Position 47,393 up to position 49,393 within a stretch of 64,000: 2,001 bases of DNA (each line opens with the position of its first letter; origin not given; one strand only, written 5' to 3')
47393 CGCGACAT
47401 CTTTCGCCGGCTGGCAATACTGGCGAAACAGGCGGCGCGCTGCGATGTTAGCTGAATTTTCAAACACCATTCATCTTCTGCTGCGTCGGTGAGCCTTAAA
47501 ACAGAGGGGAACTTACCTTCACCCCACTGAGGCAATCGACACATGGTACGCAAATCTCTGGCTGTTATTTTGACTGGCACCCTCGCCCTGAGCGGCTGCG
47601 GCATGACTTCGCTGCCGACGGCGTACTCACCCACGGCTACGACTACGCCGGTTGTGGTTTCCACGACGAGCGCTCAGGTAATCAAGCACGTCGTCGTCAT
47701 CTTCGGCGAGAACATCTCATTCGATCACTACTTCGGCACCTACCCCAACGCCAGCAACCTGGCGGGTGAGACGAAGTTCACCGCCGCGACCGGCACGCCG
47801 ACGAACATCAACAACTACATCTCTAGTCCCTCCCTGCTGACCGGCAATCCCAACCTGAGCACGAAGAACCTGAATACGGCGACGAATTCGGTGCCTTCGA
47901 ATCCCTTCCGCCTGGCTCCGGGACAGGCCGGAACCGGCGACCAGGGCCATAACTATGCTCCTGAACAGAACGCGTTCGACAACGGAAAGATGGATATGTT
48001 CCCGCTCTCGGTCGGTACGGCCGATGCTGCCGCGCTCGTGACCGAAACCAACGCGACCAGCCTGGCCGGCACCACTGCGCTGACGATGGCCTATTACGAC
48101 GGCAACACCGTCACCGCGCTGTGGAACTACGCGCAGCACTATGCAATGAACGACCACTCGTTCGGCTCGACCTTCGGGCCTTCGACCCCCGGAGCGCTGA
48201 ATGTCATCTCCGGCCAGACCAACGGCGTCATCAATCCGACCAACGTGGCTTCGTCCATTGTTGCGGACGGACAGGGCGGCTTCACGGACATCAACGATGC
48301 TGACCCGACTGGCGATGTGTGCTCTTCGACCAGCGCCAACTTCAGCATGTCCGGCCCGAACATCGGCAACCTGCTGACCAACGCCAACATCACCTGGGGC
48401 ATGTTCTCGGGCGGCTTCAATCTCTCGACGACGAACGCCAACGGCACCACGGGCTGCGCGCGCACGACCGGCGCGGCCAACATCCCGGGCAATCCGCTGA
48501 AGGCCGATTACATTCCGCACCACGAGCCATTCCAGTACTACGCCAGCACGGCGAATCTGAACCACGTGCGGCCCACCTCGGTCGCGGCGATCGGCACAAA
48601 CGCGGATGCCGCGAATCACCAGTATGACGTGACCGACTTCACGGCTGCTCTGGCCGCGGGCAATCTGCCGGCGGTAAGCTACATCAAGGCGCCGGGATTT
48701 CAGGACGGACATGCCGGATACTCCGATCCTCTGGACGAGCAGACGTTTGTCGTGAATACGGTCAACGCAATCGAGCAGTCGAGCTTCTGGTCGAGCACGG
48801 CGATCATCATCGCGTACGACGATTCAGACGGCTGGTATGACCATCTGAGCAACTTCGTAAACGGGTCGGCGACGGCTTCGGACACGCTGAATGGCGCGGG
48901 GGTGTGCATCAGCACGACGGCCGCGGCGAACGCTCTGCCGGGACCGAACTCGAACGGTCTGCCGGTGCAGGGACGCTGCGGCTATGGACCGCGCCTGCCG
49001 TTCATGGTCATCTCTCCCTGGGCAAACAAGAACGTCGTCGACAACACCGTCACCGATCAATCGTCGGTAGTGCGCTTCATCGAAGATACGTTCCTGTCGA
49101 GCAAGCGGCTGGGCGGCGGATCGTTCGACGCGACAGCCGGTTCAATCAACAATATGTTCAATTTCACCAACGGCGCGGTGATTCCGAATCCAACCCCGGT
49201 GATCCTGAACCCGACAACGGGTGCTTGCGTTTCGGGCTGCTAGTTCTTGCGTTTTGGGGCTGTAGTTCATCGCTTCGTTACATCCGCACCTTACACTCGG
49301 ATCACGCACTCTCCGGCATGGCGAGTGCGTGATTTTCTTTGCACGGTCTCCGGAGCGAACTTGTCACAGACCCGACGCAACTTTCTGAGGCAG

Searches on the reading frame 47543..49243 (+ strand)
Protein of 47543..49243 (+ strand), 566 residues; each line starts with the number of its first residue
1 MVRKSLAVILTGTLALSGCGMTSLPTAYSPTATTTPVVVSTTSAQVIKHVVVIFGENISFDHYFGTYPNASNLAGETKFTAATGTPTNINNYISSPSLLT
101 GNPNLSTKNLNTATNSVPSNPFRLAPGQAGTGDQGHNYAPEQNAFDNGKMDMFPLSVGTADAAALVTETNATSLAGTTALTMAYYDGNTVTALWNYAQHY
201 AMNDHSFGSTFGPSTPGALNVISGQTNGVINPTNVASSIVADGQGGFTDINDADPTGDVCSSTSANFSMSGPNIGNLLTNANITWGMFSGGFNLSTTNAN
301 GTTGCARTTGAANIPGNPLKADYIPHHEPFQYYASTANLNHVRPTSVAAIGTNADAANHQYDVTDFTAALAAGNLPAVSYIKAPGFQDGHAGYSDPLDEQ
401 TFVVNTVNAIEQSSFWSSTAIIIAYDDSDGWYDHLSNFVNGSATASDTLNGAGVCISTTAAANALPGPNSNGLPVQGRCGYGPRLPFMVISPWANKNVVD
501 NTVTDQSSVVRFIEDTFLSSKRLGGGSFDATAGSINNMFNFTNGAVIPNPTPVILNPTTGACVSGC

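Call 95: search_protein_families(library=pfam, max_evalue=0.00001, proteins=[window:47543-49243:+])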
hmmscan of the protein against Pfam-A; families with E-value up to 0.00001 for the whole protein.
window:47543-49243:+ (566 aa): 1 family
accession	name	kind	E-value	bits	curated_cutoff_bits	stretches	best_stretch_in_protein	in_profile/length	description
PF04185.19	Phosphoesterase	-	8.4e-71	239.4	23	1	47-517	1-353/356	Phosphoesterase family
